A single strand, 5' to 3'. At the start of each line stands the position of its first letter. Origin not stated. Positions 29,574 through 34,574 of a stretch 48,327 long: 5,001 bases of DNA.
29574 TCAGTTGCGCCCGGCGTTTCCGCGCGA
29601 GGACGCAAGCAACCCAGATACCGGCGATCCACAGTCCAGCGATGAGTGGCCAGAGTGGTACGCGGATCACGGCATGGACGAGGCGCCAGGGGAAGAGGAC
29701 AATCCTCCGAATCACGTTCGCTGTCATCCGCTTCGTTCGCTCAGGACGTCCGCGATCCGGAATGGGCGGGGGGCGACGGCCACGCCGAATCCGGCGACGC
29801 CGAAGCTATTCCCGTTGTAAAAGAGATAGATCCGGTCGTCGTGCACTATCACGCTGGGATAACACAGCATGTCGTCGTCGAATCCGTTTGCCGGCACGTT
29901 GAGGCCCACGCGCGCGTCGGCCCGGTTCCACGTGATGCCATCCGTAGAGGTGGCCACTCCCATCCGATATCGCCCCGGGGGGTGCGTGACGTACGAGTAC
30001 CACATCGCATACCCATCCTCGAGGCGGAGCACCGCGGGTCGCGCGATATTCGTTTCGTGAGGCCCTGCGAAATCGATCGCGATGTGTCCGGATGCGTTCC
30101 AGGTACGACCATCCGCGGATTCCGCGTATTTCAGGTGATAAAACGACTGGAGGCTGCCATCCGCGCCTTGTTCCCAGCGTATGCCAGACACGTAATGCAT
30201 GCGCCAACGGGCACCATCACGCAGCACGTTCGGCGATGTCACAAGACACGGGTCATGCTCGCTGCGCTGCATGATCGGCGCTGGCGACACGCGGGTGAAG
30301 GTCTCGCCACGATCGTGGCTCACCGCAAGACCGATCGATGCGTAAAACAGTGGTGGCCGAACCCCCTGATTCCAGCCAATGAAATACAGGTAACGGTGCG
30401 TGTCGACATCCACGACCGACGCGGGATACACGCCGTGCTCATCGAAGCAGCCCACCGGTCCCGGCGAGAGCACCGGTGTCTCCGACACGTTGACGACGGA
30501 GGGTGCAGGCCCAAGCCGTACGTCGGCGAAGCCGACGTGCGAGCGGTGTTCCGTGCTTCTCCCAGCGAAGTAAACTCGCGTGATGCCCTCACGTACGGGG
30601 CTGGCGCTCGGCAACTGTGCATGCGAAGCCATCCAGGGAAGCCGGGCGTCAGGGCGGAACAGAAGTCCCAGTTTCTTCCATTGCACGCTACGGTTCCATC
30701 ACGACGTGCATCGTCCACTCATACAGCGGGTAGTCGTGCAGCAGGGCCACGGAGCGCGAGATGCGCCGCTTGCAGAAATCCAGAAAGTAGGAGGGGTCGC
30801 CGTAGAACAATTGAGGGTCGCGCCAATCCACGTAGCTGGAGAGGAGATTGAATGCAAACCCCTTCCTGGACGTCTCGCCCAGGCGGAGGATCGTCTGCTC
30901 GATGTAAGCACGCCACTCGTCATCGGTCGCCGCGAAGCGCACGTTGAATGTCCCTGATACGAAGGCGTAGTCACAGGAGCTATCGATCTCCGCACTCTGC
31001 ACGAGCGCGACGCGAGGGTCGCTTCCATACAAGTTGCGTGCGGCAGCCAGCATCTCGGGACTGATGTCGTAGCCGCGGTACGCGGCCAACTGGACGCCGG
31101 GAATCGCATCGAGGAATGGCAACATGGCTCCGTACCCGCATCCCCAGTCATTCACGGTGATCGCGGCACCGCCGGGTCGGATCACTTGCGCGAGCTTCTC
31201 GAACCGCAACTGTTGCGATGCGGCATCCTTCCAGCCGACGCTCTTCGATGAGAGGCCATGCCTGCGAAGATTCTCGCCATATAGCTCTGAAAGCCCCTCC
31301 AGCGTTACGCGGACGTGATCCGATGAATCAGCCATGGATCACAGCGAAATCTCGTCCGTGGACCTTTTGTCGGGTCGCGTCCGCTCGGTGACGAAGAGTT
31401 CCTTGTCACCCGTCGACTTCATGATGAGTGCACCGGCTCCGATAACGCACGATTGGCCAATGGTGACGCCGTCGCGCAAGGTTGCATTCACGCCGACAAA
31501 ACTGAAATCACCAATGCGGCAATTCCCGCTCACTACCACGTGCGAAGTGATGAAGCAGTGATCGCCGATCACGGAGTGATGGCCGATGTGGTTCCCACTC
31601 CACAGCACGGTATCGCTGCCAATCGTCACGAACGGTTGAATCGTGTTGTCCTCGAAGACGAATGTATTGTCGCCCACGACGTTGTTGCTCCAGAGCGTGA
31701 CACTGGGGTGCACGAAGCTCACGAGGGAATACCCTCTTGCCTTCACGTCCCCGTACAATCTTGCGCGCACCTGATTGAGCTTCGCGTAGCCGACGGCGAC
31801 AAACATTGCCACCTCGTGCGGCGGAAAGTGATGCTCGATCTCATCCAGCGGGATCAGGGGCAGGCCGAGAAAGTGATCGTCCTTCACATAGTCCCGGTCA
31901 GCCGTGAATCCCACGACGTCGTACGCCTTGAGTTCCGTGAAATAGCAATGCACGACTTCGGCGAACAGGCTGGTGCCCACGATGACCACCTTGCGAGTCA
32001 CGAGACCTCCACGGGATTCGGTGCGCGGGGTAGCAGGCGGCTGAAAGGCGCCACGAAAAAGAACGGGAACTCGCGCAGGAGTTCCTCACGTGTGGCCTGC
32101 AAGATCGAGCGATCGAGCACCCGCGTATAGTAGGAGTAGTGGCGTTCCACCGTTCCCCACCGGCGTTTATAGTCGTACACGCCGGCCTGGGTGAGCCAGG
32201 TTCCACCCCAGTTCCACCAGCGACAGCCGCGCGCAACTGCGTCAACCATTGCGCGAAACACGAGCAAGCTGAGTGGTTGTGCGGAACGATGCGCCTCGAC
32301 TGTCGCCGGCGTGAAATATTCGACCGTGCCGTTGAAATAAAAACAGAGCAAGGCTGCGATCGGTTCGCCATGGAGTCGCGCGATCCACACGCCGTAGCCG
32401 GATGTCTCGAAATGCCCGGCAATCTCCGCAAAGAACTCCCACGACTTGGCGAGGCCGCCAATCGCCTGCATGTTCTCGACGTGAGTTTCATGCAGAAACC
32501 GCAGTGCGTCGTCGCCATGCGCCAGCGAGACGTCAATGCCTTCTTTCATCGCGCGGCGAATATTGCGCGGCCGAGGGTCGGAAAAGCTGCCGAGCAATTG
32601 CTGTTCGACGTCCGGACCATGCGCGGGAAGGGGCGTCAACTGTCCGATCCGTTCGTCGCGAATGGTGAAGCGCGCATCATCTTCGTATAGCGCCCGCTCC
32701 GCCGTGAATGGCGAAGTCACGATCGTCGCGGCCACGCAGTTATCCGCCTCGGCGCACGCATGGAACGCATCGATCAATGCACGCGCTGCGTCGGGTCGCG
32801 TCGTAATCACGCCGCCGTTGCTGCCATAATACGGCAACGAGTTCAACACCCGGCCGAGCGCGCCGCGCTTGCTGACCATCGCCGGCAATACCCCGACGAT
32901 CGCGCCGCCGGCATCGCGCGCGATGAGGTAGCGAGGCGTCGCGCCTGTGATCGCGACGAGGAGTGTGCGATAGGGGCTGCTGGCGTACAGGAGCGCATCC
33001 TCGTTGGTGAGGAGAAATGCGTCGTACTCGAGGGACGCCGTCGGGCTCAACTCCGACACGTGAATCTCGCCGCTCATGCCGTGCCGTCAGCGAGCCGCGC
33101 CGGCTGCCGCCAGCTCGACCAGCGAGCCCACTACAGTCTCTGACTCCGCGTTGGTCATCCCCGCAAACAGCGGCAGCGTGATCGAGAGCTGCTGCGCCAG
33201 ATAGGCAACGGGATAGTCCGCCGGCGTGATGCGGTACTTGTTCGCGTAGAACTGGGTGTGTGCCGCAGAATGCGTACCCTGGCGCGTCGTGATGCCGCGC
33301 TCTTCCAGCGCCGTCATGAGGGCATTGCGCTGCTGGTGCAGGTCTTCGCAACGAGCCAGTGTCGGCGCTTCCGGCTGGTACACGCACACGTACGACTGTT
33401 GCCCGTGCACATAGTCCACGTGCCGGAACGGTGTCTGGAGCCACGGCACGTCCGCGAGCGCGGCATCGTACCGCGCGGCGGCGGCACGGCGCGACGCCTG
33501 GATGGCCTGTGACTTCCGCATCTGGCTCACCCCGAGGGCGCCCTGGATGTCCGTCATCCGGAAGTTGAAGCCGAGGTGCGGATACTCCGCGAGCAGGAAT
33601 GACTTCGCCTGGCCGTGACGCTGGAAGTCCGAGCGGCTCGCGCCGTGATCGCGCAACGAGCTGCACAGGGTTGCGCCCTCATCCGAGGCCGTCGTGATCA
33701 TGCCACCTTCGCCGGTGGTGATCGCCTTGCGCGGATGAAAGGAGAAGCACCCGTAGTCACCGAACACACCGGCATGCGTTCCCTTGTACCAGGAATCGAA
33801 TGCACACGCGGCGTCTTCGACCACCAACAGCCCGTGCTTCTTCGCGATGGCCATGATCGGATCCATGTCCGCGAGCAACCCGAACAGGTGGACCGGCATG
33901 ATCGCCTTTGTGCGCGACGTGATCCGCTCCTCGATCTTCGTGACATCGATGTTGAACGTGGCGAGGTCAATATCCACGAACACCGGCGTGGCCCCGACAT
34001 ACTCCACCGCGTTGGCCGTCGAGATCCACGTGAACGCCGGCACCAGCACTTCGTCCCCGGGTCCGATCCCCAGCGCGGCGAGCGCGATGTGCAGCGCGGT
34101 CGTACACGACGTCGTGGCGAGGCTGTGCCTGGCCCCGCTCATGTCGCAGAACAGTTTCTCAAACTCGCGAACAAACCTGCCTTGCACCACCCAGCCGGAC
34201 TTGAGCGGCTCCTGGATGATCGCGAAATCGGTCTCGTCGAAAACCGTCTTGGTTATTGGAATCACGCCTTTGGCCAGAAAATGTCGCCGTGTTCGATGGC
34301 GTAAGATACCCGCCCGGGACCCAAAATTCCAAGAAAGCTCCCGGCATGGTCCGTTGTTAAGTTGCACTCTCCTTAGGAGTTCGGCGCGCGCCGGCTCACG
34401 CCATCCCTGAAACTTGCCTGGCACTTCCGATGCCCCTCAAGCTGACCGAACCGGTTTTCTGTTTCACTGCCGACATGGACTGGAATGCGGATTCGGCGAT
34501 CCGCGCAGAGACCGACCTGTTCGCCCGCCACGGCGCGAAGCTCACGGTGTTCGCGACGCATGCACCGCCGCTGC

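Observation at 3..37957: Five divergent AsnB-type glutamine amidotransferases in one glycan locus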

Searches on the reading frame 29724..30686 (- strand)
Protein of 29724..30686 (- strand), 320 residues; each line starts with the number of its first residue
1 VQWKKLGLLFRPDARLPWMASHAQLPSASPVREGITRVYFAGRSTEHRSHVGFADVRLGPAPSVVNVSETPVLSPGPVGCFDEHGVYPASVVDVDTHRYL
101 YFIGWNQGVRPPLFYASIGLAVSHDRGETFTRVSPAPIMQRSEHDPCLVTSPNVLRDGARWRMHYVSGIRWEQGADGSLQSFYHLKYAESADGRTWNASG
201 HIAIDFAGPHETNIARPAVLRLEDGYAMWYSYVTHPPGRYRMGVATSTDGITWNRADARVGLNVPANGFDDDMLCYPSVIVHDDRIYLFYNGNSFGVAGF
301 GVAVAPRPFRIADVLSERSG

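Call 5: search_protein_families(library=pfam, proteins=[window:29724-30686:-])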
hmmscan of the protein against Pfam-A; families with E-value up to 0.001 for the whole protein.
window:29724-30686:- (320 aa): 1 family
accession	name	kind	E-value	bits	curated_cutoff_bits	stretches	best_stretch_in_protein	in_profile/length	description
PF00251.26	Glyco_hydro_32N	-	0.00035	20.7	22.1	0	222-293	18-88/307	Glycosyl hydrolases family 32 N-terminal domain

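Call 15: search_protein_families(library=ncbifam, proteins=[window:29724-30686:-], max_evalue=0.00001)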
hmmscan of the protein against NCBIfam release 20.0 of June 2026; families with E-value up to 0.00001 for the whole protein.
window:29724-30686:- (320 aa): 1 family
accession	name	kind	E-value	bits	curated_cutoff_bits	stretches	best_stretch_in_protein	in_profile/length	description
NF052550.1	BManbPhaseBMBP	equivalog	1.2e-07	31.4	450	0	184-257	59-134/296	beta-1,2-mannobiose phosphorylase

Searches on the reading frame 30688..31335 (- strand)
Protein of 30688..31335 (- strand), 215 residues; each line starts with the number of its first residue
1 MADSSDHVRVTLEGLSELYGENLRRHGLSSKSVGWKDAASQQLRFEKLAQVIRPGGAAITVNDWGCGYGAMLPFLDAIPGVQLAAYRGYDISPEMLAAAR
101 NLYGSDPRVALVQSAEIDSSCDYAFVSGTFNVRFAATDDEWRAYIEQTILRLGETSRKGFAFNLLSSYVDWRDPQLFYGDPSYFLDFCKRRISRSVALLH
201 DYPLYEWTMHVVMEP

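Call 5: search_protein_families(library=pfam, proteins=[window:30688-31335:-])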
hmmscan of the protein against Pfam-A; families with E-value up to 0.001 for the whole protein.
window:30688-31335:- (215 aa): 3 families
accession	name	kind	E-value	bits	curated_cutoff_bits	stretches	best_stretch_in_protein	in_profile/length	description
PF08241.18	Methyltransf_11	-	5.7e-06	27.3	21.2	1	63-131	2-71/95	Methyltransferase domain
PF13649.12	Methyltransf_25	-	9.4e-06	26.7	27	1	62-135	2-70/97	Methyltransferase domain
PF08242.18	Methyltransf_12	-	8.3e-05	23.7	30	1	64-132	3-77/98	Methyltransferase domain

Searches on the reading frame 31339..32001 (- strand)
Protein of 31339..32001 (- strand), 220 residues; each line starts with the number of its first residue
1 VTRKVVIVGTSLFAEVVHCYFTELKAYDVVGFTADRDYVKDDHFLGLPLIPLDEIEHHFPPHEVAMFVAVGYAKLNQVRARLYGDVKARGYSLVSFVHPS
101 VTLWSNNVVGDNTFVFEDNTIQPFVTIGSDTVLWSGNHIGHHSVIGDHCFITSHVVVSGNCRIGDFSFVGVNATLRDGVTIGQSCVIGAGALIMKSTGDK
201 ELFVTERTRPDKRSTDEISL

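Call 5: search_protein_families(library=pfam, proteins=[window:31339-32001:-])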
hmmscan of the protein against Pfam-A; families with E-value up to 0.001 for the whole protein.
window:31339-32001:- (220 aa): 4 families
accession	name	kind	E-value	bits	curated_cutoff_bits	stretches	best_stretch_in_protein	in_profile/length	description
PF00132.30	Hexapep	-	3.2e-18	65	27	2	160-193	1-34/36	Bacterial transferase hexapeptide (six repeats)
PF25084.1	LbH_EIF2B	-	7.1e-09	36.1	54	1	97-195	6-101/105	EIF2B subunit epsilon LbH domain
PF14602.12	Hexapep_2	-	3.6e-07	30.2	27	1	162-193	3-32/34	Hexapeptide repeat of succinyl-transferase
PF17836.7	PglD_N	-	3.7e-07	31.1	23.4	1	4-83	1-75/78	PglD N-terminal domain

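Call 15: search_protein_families(library=ncbifam, proteins=[window:31339-32001:-], max_evalue=0.00001)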
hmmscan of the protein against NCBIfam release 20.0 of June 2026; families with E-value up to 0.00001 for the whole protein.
window:31339-32001:- (220 aa): 16 families
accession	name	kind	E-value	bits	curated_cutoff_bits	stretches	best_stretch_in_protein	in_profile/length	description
TIGR03570.1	NeuD_NnaD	subfamily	1.7e-52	178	160.8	1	4-205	1-198/202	NeuD/PglB/VioB family sugar acetyltransferase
NF002060.0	PRK00892.1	subfamily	3.5e-14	52.7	207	1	138-199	241-302/345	UDP-3-O-(3-hydroxymyristoyl)glucosamine N-acyltransferase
TIGR01853.1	lipid_A_lpxD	equivalog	1.2e-12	47.5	242.5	1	139-193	119-173/325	UDP-3-O-(3-hydroxymyristoyl)glucosamine N-acyltransferase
NF003657.0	PRK05289.1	equivalog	3.2e-10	39.5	226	1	124-194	106-176/264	acyl-ACP--UDP-N-acetylglucosamine O-acyltransferase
TIGR01852.1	lipid_A_lpxA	equivalog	5.7e-10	38.9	231.05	1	123-194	100-171/254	acyl-ACP--UDP-N-acetylglucosamine O-acyltransferase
TIGR03532.1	DapD_Ac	equivalog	9.4e-09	35.2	231.75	1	97-198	89-198/231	2,3,4,5-tetrahydropyridine-2,6-dicarboxylate N-acetyltransferase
NF010934.1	PRK14354.1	equivalog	3e-08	32.6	450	0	161-206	391-436/447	bifunctional UDP-N-acetylglucosamine diphosphorylase/glucosamine-1-phosphate N-acetyltransferase GlmU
NF058585.1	HptprglPActTf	PfamEq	5.2e-08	32.6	300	1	139-198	80-144/172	heptaprenylglyceryl phosphate O-acetyltransferase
NF010935.0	PRK14355.1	equivalog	1.1e-07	30.8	718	1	119-191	263-333/459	bifunctional UDP-N-acetylglucosamine diphosphorylase/glucosamine-1-phosphate N-acetyltransferase GlmU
NF007240.0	PRK09677.1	equivalog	1.5e-07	31.1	243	0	157-203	127-173/192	putative lipopolysaccharide biosynthesis O-acetyl transferase WbbJ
NF041874.1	EPS_EpsC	equivalog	1.6e-07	31.2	150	0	108-174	83-145/168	serine O-acetyltransferase EpsC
NF010936.0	PRK14356.1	equivalog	2.2e-07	30.1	666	0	162-206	400-444/456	bifunctional UDP-N-acetylglucosamine diphosphorylase/glucosamine-1-phosphate N-acetyltransferase GlmU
TIGR01173.1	glmU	equivalog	2.7e-06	26.5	366.85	0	162-208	393-439/452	bifunctional UDP-N-acetylglucosamine diphosphorylase/glucosamine-1-phosphate N-acetyltransferase GlmU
NF010933.0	PRK14353.1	equivalog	3.2e-06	26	505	0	161-206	381-426/453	bifunctional UDP-N-acetylglucosamine diphosphorylase/glucosamine-1-phosphate N-acetyltransferase GlmU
NF000490.1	chloram_CatB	equivalog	3.8e-06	26.4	350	0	158-200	108-150/210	type B chloramphenicol O-acetyltransferase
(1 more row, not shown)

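Call 59: search_solved_structures(query=window:31339-32001:-, max_evalue=1e-8)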
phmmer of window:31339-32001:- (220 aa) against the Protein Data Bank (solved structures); distinct sequences matched with E-value up to 1e-8: 11.
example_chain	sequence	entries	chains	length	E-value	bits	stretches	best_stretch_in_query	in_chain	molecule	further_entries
4ea7_A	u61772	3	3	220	3.5e-14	56.2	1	30-203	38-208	Perosamine N-acetyltransferase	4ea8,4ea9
4m98_A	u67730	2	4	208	9.6e-14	54.8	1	3-197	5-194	Pilin glycosylation protein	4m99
4eaa_A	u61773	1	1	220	2.8e-13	53.3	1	30-203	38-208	Perosamine N-acetyltransferase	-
2npo_A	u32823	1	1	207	3.3e-13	53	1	65-205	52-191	Acetyltransferase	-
2vhe_A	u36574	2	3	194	3.4e-13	53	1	65-205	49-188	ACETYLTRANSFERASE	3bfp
3bss_A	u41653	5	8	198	3.6e-13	52.9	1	65-205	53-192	Acetyltransferase | UDP-N-acetylbacillosamine N-acetyltransferase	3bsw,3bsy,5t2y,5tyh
4eab_A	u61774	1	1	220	1e-12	51.4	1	30-203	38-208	Perosamine N-acetyltransferase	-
3r0s_A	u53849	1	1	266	7.8e-11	45.3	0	124-192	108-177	Acyl-[acyl-carrier-protein]--UDP-N-acetylglucosamine O-acyltransferase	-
7s43_A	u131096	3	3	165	2.1e-09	40.6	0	126-191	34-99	N-acetyltransferase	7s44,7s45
7txp_A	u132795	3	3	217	4.7e-09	39.4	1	91-202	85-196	VioB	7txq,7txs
7s3u_A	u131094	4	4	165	6.9e-09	38.9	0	167-196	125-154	N-acetyltransferase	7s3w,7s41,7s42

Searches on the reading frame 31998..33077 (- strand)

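Call 5: search_protein_families(library=pfam, proteins=[window:31998-33077:-])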
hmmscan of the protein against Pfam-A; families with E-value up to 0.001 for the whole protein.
window:31998-33077:- (359 aa): 2 families
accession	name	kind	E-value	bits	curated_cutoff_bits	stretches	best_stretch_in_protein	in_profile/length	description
PF13480.13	Acetyltransf_6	-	1.2e-14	55.1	22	1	171-305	5-143/143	Acetyltransferase (GNAT) domain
PF02388.22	FemAB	-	5.2e-09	35.9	24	1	239-309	307-380/406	FemAB family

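Call 15: search_protein_families(library=ncbifam, proteins=[window:31998-33077:-], max_evalue=0.00001)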
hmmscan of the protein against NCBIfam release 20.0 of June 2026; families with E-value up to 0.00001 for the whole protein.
window:31998-33077:- (359 aa): 1 family
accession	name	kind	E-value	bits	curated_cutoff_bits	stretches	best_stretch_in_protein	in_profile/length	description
TIGR03019.1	pepcterm_femAB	equivalog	1.1e-26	93.6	260.35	1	17-320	2-287/330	FemAB family XrtA/PEP-CTERM system-associated protein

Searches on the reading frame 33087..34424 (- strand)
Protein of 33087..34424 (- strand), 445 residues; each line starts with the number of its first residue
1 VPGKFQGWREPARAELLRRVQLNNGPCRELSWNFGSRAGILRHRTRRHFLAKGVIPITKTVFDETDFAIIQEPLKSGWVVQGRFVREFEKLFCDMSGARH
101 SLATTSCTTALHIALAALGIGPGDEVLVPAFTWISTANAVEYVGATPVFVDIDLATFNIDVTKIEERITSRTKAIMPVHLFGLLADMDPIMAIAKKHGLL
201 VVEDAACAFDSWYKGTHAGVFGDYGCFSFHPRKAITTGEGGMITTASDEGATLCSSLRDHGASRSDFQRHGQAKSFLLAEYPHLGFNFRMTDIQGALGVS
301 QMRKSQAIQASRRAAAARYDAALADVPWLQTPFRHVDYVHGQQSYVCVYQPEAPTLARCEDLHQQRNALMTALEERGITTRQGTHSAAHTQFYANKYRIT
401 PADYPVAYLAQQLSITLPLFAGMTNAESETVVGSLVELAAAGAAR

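Call 5: search_protein_families(library=pfam, proteins=[window:33087-34424:-])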
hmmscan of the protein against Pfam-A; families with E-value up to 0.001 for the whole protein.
window:33087-34424:- (445 aa): 5 families
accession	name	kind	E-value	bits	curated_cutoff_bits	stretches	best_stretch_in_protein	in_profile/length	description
PF01041.23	DegT_DnrJ_EryC1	-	3.2e-110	369.2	19.8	1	63-435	4-359/360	DegT/DnrJ/EryC1/StrS aminotransferase family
PF00155.27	Aminotran_1_2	-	1.4e-09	38.1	19.7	1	88-206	47-187/361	Aminotransferase class I and II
PF01053.26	Cys_Met_Meta_PP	-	4.4e-06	25.9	27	1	86-206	55-175/381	Cys/Met metabolism PLP-dependent enzyme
PF00266.25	Aminotran_5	-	5.3e-06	26.1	21.5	1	104-209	66-180/371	Aminotransferase class-V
PF01212.27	Beta_elim_lyase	-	0.00084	19.2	27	0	85-210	34-174/288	Beta-eliminating lyase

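Call 15: search_protein_families(library=ncbifam, proteins=[window:33087-34424:-], max_evalue=0.00001)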
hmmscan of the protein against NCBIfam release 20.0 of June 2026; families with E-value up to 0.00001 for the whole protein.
window:33087-34424:- (445 aa): 17 families
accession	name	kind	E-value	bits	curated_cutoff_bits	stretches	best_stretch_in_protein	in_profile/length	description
TIGR03588.1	PseC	equivalog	2e-87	293.6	423.5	1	55-437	2-378/380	UDP-4-amino-4,6-dideoxy-N-acetyl-beta-L-altrosamine transaminase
NF008658.2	PRK11658.1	equivalog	4.7e-81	272.3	631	1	54-439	4-377/379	UDP-4-amino-4-deoxy-L-arabinose aminotransferase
NF008687.0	PRK11706.1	equivalog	1.8e-73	247.4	375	1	55-437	2-372/375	dTDP-4-amino-4,6-dideoxygalactose transaminase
TIGR04181.1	NHT_00031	hypoth_equivalog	3.6e-72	243.2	420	1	55-412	1-351/359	LegC family aminotransferase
TIGR02379.1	ECA_wecE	subfamily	5.8e-60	203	434.85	1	55-436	2-372/376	dTDP-4-amino-4,6-dideoxy-D-glucose transaminase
NF011936.0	PRK15407.1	equivalog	1.8e-53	181.8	423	2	46-262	28-252/440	lipopolysaccharide biosynthesis protein RfbH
TIGR04427.1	PLP_DesI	equivalog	2.9e-48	164.9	650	1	71-419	39-363/390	dTDP-4-dehydro-6-deoxyglucose aminotransferase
NF004770.0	PRK06108.1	subfamily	9.3e-11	41.2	422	1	87-205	85-210/396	pyridoxal phosphate-dependent aminotransferase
NF005816.0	PRK07682.1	equivalog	3e-09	36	620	1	101-208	93-206/390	aminotransferase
NF041364.1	GntC_guanitoxin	equivalog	1.2e-08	34.3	415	1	103-205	65-174/356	guanitoxin biosynthesis PLP-dependent (S)-gamma-hydroxy-L-arginine cyclodehydratase GntC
NF005817.0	PRK07683.1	equivalog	1.3e-08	33.9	575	1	99-176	90-166/387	aminotransferase A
NF006569.0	PRK09082.1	subfamily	7.1e-08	31.9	420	1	103-176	96-168/386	methionine aminotransferase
NF006230.0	PRK08363.1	equivalog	1.2e-07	30.9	534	1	102-205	97-206/398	alanine aminotransferase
NF004975.0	PRK06348.1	equivalog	6.8e-07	28.6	549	1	101-176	92-167/384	pyridoxal phosphate-dependent aminotransferase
NF041091.1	asp_aminotase_Arch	equivalog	8.2e-07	28.2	550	1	108-205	97-200/376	aspartate aminotransferase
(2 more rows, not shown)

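Call 58: search_solved_structures(query=window:33087-34424:-, max_evalue=1e-30)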
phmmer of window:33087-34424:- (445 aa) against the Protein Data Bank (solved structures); distinct sequences matched with E-value up to 1e-30: 51.
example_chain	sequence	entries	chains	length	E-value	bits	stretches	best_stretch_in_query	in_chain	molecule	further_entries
3bn1_A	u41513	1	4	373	8.7e-73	249.1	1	69-437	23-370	Perosamine synthetase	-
3dr7_A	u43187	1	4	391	9.6e-73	249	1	68-437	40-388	Putative perosamine synthetase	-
3dr4_A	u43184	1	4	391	6.6e-72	246.2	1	68-437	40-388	Putative perosamine synthetase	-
1mdo_A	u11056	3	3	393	4.9e-69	236.8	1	54-443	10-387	ArnB aminotransferase | UDP-4-amino-4-deoxy-L-arabinose--oxoglutarate aminotransferase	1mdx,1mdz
8sng_A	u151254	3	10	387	4.7e-68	233.5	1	48-439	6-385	UDP-4-amino-4-deoxy-L-arabinose--oxoglutarate aminotransferase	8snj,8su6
4oca_A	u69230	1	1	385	1.4e-67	231.9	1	54-439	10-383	UDP-4-amino-4-deoxy-L-arabinose--oxoglutarate aminotransferase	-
4lc3_A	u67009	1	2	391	3.7e-57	197.6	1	52-435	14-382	Putative UDP-4-amino-4-deoxy-l-arabinose--oxoglutarate aminotransferase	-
9bgp_A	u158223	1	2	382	6e-56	193.6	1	70-438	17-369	aminotransferase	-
7b0m_AAA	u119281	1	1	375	1.5e-55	192.4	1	74-313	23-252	Sugar aminotransferase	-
9bgr_A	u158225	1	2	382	4.1e-55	190.9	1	70-438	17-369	aminotransferase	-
7b0d_A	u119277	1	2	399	5.4e-53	183.9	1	63-333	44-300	Glutamine--scyllo-inositol transaminase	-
8vr3_A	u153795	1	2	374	8.9e-52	179.9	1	57-420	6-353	DegT/DnrJ/EryC1/StrS aminotransferase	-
8vr5_A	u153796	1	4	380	1.1e-51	179.6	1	58-420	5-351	DegT/DnrJ/EryC1/StrS aminotransferase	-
8gyh_B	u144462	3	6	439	9.5e-50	173.2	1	88-356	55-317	DegT/DnrJ/EryC1/StrS family aminotransferase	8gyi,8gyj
2c7t_A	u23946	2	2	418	1.7e-49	172.4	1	75-332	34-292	GLUTAMINE-2-DEOXY-SCYLLO-INOSOSE AMINOTRANSFERASE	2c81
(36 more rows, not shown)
